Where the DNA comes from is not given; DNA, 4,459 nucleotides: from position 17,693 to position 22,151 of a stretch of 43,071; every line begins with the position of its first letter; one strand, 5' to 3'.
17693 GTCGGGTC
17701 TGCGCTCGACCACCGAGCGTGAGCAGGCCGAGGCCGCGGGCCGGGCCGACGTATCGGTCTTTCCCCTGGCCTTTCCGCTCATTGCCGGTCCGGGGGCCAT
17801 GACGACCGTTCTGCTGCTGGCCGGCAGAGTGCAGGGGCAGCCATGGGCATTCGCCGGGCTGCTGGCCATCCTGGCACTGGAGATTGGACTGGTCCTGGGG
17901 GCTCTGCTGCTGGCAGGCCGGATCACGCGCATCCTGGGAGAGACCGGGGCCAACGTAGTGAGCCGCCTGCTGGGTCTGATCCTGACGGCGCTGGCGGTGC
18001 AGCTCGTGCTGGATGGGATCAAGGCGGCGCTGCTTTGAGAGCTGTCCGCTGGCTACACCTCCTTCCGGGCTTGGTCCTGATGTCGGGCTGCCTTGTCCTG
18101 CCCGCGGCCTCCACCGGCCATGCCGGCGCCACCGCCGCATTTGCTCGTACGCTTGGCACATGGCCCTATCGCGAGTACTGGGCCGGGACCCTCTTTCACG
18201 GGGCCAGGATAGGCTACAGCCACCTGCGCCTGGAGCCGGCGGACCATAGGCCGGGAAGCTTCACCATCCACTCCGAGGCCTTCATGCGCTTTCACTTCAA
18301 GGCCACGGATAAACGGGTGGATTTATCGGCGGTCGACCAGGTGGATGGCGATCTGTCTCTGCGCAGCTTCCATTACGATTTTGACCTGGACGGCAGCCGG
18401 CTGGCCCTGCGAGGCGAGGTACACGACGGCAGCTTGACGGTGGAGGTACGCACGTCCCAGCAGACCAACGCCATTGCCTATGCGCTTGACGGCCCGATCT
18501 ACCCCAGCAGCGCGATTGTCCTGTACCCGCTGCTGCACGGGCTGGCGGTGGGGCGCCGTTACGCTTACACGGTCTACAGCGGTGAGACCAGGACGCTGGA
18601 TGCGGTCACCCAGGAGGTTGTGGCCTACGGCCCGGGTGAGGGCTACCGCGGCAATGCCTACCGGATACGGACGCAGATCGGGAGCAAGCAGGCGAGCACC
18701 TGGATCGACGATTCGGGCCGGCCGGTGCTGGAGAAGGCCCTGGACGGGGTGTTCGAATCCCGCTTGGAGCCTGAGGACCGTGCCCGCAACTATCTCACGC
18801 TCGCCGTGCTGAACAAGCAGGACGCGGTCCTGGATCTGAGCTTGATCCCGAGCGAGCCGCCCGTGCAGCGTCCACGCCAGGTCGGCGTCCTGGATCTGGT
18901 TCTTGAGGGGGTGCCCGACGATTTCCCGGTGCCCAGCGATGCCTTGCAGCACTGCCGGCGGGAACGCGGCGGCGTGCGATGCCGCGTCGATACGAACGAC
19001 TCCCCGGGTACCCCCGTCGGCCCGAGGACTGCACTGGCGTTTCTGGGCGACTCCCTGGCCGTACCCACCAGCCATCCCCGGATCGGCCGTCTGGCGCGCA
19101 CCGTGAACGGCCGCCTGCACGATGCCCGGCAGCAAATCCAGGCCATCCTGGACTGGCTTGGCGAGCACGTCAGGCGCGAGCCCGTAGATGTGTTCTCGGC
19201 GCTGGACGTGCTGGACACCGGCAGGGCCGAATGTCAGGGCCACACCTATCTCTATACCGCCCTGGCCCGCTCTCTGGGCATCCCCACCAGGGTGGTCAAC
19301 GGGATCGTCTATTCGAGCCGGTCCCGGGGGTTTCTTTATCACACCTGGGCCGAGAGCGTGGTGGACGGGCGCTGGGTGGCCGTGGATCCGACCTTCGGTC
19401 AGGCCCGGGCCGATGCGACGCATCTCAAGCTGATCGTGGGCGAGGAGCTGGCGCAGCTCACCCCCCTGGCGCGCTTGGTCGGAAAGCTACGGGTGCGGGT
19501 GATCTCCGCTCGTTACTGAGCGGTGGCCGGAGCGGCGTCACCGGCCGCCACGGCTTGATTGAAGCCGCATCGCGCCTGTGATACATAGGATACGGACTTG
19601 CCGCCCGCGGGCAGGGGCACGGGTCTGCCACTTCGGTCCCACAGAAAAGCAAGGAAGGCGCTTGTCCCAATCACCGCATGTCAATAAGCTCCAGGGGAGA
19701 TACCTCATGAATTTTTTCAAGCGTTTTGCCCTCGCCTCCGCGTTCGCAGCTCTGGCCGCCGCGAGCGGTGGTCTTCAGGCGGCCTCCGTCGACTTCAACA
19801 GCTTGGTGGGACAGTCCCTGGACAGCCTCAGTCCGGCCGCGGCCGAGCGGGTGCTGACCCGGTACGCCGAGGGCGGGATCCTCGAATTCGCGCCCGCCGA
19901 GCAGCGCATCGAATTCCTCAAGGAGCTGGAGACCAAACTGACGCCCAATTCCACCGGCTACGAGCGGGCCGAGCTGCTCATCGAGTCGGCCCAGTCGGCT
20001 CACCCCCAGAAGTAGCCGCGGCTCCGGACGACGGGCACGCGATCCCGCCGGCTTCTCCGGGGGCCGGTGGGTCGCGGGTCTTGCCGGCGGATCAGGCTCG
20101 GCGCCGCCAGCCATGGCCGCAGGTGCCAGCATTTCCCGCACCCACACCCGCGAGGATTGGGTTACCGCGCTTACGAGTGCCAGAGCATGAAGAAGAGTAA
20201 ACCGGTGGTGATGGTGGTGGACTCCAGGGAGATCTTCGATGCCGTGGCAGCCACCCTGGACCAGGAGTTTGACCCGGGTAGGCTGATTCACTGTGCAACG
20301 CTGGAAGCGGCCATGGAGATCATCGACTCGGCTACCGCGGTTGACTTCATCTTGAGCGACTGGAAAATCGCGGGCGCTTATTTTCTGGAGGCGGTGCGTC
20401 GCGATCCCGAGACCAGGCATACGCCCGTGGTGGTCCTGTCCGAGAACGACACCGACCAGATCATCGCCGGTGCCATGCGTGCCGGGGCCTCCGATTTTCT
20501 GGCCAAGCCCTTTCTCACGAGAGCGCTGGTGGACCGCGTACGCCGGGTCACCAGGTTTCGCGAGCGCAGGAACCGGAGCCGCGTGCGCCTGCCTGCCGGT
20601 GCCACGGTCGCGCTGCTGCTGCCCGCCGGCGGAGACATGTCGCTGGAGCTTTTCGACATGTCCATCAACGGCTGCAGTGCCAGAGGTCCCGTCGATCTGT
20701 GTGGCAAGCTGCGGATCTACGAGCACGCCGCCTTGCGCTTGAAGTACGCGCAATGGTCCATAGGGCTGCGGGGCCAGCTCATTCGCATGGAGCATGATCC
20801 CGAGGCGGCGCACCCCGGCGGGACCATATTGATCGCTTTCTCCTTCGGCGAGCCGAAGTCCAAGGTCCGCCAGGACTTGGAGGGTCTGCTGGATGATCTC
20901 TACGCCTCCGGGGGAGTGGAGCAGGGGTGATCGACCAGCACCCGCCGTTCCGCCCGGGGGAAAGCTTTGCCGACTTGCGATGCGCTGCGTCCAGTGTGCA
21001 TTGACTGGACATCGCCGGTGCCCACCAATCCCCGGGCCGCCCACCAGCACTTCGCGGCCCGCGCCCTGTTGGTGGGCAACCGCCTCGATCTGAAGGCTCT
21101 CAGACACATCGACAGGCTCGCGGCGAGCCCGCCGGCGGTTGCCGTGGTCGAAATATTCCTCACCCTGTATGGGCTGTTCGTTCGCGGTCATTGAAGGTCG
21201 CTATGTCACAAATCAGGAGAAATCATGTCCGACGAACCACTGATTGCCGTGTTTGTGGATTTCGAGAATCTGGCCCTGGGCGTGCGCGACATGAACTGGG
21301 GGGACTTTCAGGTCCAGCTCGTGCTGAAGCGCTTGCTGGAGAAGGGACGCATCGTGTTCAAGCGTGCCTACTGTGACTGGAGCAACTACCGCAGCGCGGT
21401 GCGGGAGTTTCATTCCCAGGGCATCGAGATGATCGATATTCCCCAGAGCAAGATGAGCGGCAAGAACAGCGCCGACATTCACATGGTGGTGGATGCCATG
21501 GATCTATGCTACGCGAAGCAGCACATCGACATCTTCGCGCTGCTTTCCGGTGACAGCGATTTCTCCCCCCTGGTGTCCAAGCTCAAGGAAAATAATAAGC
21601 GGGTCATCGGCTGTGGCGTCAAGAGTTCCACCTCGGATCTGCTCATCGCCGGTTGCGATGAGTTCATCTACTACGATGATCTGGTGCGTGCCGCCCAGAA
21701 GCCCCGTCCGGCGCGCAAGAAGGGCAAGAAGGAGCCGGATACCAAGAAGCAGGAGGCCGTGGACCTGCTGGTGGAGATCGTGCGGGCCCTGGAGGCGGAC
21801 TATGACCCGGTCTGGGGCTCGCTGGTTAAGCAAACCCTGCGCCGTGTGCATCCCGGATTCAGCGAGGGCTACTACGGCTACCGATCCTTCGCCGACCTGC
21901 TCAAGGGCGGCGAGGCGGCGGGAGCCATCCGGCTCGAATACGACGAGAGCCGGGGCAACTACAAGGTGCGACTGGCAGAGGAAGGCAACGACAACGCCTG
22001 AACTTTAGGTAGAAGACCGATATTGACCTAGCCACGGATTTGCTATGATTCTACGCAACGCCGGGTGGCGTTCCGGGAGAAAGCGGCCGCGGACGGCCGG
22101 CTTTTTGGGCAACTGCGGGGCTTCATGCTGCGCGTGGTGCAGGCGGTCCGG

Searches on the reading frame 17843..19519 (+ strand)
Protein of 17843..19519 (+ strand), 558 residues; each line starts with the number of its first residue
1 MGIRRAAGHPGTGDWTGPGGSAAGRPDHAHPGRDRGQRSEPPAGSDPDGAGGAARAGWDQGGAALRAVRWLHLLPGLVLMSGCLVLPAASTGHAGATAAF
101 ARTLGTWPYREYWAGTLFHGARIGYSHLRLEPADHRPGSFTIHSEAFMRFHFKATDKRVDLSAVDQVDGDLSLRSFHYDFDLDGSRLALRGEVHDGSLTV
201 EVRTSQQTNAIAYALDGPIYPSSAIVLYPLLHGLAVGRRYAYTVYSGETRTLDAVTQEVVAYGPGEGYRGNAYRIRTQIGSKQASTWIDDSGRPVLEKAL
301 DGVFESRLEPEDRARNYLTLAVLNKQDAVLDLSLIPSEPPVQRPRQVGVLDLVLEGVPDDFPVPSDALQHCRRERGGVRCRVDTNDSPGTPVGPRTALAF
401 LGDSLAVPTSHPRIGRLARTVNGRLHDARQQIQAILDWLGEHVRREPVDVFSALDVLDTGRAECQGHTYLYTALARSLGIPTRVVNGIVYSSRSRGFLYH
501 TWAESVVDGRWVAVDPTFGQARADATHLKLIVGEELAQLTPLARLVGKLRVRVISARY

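Call 70: search_protein_families(library=pfam, proteins=[window:17843-19519:+], max_evalue=0.00001)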
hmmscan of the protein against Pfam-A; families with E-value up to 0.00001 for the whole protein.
window:17843-19519:+ (558 aa): 1 family
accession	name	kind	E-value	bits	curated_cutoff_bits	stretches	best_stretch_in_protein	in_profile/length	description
PF01841.26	Transglut_core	-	3.1e-18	66.5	23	1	417-516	3-108/108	Transglutaminase-like superfamily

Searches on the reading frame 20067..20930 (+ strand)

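Call 31: search_protein_families(library=pfam, proteins=[window:20067-20930:+], max_evalue=0.001)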
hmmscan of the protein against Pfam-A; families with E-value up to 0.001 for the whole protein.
window:20067-20930:+ (287 aa): 1 family
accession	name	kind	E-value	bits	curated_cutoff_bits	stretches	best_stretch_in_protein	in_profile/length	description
PF00072.30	Response_reg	-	3.3e-11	43.8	30.2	1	48-159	2-111/111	Response regulator receiver domain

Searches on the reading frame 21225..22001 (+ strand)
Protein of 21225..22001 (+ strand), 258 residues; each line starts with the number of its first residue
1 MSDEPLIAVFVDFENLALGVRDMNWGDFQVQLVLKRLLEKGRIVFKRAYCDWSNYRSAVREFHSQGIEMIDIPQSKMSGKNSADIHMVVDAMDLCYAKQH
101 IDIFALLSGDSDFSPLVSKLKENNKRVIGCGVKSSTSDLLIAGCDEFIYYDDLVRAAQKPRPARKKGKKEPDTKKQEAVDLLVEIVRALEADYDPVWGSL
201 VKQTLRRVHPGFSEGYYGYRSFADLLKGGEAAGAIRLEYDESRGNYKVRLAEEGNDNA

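Call 31: search_protein_families(library=pfam, proteins=[window:21225-22001:+], max_evalue=0.001)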
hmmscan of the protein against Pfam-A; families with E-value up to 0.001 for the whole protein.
window:21225-22001:+ (258 aa): 2 families
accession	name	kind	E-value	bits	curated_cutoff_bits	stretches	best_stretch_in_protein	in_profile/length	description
PF01936.24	NYN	-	8.9e-36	124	24.2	1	7-150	2-144/145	NYN domain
PF12872.13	OST-HTH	-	0.00012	22.4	23.8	1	173-227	4-53/71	OST-HTH/LOTUS domain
